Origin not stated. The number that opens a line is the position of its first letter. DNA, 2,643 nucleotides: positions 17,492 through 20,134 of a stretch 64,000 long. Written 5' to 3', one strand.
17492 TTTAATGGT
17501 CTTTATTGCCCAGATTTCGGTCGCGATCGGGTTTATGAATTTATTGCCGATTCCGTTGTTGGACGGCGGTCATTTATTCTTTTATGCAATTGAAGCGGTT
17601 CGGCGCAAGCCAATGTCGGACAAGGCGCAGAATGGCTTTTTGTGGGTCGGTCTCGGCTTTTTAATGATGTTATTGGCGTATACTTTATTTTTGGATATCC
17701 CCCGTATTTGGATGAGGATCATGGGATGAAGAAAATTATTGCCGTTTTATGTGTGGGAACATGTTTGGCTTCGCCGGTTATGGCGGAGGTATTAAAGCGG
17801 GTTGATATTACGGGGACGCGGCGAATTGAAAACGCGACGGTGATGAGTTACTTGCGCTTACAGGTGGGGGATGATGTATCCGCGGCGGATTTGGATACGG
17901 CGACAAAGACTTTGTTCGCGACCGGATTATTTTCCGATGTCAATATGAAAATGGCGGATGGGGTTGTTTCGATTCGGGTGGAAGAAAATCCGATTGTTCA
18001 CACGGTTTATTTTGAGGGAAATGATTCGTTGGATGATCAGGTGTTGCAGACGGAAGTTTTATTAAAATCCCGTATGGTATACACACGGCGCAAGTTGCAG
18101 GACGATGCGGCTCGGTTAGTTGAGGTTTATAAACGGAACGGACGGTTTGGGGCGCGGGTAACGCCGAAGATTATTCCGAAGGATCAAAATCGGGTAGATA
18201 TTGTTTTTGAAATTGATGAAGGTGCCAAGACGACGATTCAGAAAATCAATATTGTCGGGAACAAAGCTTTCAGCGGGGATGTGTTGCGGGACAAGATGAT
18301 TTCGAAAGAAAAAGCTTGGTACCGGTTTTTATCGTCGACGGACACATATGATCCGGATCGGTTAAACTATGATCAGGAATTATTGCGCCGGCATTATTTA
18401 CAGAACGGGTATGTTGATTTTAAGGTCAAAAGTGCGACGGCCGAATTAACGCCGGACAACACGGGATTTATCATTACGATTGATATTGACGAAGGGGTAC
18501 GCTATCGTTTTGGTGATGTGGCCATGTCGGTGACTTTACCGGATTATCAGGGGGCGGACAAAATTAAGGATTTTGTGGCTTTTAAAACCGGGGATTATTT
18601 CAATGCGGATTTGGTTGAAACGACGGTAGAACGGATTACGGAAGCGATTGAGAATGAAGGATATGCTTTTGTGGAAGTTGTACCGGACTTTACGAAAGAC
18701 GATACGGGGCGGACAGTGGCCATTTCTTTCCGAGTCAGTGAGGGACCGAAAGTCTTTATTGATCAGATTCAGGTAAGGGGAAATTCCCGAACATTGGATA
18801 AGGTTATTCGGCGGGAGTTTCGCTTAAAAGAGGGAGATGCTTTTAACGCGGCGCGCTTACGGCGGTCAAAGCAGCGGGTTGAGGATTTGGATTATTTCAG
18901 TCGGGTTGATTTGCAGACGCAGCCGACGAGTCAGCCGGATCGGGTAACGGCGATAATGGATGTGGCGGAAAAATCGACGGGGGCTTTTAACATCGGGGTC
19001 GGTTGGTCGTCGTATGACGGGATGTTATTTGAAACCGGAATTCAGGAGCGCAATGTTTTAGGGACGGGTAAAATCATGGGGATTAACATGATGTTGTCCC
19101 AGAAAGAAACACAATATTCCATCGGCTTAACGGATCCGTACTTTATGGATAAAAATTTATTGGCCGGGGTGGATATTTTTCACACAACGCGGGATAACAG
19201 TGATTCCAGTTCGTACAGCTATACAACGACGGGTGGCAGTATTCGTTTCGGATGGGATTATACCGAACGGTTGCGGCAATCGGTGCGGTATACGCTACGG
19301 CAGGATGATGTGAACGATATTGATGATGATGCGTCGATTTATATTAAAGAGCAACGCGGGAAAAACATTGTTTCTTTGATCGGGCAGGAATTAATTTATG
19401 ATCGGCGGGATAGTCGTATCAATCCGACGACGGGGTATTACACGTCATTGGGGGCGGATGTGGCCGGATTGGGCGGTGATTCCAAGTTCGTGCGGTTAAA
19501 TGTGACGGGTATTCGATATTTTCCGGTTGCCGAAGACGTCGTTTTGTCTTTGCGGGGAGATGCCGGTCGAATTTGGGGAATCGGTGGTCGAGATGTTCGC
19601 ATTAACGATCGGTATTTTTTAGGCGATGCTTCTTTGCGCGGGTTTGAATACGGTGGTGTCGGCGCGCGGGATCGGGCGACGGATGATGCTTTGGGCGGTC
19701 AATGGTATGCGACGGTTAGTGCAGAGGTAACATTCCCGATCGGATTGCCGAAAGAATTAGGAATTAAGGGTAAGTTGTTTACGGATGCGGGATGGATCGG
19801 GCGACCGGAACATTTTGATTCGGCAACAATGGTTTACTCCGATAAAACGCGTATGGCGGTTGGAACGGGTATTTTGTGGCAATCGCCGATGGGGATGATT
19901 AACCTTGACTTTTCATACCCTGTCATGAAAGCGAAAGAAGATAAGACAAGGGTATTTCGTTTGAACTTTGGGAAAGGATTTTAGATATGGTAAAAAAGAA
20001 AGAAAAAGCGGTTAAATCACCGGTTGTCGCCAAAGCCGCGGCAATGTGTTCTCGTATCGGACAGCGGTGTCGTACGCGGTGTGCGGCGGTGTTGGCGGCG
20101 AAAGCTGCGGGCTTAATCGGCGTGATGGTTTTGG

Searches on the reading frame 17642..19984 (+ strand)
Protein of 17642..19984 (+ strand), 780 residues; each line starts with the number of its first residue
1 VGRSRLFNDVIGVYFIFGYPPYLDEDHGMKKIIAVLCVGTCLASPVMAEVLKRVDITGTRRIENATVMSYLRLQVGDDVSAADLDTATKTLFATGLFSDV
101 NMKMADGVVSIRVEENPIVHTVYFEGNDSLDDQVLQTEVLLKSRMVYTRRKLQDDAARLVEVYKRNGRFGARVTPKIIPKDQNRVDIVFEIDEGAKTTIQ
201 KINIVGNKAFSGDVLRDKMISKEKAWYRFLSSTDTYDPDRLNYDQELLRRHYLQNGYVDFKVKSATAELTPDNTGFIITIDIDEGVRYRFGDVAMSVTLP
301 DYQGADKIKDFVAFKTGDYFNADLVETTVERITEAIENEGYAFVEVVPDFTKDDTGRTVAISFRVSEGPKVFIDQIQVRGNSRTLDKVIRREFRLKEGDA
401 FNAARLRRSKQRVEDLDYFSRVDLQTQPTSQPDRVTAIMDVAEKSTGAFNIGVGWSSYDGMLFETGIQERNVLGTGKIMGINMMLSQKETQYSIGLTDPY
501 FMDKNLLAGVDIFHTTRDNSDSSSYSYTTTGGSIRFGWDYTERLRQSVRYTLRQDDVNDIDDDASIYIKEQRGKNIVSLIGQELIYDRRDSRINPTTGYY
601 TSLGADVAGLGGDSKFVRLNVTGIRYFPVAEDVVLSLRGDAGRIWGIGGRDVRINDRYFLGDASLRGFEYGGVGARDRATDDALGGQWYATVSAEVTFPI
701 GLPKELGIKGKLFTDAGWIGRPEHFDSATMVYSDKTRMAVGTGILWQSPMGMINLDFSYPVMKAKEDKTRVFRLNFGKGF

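Call 18: search_protein_families(library=pfam, proteins=[window:17642-19984:+], max_evalue=0.001)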
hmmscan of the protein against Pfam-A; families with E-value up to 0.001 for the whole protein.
window:17642-19984:+ (780 aa): 3 families
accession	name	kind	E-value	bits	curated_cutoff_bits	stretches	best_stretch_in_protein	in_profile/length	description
PF01103.29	Omp85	-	3.5e-67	227.7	24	1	471-780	1-325/325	Omp85 superfamily domain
PF07244.20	POTRA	-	1.2e-64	215.4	21.3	4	198-285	2-79/79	Surface antigen variable number repeat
PF08478.15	POTRA_1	-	0.00075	20.2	23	0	373-418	3-48/69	POTRA domain, FtsQ-type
